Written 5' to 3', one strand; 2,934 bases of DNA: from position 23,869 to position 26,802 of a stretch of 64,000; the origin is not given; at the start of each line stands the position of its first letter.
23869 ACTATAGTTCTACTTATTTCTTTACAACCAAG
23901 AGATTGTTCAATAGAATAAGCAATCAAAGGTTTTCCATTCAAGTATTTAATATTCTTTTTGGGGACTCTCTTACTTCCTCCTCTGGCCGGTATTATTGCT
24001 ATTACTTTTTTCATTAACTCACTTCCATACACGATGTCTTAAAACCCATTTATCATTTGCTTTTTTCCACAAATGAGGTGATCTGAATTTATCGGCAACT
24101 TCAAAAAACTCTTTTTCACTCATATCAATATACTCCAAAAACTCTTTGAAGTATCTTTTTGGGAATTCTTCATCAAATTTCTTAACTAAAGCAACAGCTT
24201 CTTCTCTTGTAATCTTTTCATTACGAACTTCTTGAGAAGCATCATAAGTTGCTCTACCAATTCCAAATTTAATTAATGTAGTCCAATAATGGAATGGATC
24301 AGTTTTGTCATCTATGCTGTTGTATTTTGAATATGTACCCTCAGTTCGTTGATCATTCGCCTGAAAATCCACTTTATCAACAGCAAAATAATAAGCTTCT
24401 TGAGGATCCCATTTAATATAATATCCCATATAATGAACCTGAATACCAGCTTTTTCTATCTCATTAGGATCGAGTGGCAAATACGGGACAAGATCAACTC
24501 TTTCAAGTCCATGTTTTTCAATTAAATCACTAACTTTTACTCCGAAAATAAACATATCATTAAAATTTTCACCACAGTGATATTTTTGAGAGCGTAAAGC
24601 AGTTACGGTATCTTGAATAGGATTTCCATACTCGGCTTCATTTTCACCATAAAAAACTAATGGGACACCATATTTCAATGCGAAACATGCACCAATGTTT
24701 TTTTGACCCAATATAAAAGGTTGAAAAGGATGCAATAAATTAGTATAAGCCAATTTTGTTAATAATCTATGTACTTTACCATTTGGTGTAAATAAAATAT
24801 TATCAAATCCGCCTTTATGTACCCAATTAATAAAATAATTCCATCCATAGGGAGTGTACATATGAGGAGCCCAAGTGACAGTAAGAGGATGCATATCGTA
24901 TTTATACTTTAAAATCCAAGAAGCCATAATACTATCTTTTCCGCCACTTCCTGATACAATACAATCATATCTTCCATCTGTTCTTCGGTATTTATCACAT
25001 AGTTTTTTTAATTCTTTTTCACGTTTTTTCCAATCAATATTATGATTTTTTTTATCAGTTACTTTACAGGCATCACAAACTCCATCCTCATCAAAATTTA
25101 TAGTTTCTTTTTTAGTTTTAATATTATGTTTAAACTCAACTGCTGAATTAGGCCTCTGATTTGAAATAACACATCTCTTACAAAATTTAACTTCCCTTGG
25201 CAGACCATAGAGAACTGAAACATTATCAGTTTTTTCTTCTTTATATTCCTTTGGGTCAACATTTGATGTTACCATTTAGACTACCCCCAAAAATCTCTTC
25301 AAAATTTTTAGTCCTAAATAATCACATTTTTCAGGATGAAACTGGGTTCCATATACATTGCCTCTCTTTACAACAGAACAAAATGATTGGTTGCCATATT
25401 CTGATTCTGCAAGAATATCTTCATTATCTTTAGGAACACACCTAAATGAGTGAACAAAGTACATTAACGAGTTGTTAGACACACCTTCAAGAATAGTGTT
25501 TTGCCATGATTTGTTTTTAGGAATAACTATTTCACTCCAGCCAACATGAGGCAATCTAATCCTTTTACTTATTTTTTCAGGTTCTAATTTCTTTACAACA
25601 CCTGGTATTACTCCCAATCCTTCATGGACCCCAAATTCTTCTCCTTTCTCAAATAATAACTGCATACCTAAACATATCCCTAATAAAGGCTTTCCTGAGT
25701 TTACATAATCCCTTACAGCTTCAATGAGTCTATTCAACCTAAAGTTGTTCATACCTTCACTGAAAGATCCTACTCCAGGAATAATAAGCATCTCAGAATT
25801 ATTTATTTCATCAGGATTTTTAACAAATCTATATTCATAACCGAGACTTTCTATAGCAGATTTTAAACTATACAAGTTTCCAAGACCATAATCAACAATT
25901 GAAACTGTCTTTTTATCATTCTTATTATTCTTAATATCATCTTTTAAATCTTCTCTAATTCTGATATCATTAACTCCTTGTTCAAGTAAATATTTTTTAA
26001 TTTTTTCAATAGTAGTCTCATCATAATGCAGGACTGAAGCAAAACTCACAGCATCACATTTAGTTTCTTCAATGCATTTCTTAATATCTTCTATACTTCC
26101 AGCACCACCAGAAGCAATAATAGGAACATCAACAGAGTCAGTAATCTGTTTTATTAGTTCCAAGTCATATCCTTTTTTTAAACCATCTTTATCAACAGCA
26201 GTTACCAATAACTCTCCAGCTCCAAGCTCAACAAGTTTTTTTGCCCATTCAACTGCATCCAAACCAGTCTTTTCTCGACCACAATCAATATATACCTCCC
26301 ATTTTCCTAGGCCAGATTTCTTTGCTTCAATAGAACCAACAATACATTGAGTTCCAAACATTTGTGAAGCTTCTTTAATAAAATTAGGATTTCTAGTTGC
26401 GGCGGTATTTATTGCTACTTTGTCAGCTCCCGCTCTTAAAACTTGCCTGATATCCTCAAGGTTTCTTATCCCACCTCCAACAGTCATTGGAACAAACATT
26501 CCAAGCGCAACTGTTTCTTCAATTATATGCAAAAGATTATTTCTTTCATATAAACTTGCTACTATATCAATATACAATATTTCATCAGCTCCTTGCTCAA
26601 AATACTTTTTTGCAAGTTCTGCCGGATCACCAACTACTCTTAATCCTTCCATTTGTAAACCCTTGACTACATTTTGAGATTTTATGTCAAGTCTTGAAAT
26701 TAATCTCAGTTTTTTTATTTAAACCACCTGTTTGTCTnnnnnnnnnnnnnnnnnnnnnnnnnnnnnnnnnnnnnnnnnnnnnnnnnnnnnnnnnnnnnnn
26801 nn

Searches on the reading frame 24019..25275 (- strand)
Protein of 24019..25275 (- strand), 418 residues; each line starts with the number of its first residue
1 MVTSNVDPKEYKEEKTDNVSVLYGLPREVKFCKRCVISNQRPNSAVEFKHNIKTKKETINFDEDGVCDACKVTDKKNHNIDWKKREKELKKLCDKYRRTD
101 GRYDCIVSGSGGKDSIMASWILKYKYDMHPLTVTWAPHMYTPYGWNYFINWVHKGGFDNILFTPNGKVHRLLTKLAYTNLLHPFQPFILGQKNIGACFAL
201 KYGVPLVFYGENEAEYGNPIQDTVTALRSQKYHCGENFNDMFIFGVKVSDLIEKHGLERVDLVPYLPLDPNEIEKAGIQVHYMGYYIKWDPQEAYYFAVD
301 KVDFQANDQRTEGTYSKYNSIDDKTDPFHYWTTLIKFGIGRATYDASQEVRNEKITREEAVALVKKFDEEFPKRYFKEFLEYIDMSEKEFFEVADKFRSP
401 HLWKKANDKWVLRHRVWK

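Call 4: search_protein_families(library=pfam, proteins=[window:24019-25275:-], max_evalue=0.01)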
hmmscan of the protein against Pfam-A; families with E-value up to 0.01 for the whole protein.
window:24019-25275:- (418 aa): 0 families

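Call 5: search_protein_families(library=ncbifam, proteins=[window:24019-25275:-], max_evalue=0.01)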
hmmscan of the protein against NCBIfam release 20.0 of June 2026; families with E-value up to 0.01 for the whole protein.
window:24019-25275:- (418 aa): 2 families
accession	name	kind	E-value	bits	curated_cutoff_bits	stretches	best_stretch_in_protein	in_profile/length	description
TIGR03573.1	WbuX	subfamily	1.9e-107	359.7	203.2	1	29-394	1-343/344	N-acetyl sugar amidotransferase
NF049949.1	tRNAsynTtuAPyrococ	equivalog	0.00064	19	450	1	71-132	18-78/292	tRNA-5-methyluridine(54) 2-sulfurtransferase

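Call 48: search_protein_families(library=pfam, proteins=[window:24019-25275:-], max_evalue=0.001)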
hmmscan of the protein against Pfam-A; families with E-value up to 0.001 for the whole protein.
window:24019-25275:- (418 aa): 0 families

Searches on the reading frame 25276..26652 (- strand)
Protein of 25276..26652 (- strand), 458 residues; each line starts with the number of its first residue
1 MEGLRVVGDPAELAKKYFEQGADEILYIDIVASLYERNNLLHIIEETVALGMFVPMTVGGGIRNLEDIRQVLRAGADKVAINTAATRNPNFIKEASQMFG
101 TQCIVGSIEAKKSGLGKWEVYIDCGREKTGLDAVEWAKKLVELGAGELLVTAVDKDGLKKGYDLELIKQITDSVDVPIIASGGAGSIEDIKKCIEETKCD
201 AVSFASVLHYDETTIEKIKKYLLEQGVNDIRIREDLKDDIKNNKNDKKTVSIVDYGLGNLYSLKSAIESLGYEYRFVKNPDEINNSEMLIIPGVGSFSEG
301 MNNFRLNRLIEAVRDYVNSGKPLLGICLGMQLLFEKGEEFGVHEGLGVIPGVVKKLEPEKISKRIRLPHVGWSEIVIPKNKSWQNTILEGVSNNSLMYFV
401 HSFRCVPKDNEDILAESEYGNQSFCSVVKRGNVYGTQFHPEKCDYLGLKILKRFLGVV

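Call 19: search_protein_families(library=pfam, proteins=[window:25276-26652:-], max_evalue=0.0001)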
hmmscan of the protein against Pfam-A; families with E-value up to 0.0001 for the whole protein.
window:25276-26652:- (458 aa): 8 families
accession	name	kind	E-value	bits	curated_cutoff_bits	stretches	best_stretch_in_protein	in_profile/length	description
PF00977.27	His_biosynth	-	7.9e-64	215.7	23.6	1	4-213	25-227/228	Histidine biosynthesis protein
PF00117.34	GATase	-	7.6e-24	84.9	22.8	1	252-442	2-173/190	Glutamine amidotransferase class-I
PF01207.24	Dus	-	7.5e-12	45.4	20.4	1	128-204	135-213/311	Dihydrouridine synthase (Dus)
PF07685.20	GATase_3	-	5.2e-09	36.5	27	1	272-439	25-188/196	CobB/CobQ-like glutamine amidotransferase domain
PF03060.21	NMO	-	7e-09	36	28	0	133-216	145-234/331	Nitronate monooxygenase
PF05690.20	ThiG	-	2.5e-07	30.7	23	0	51-99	173-221/247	Thiazole biosynthesis protein ThiG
PF01174.25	SNO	-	2.6e-07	31.1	27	1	263-336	11-84/188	SNO glutamine amidotransferase family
PF02581.23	TMP-TENI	-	9e-06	25.6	27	0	144-204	120-176/180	Thiamine monophosphate synthase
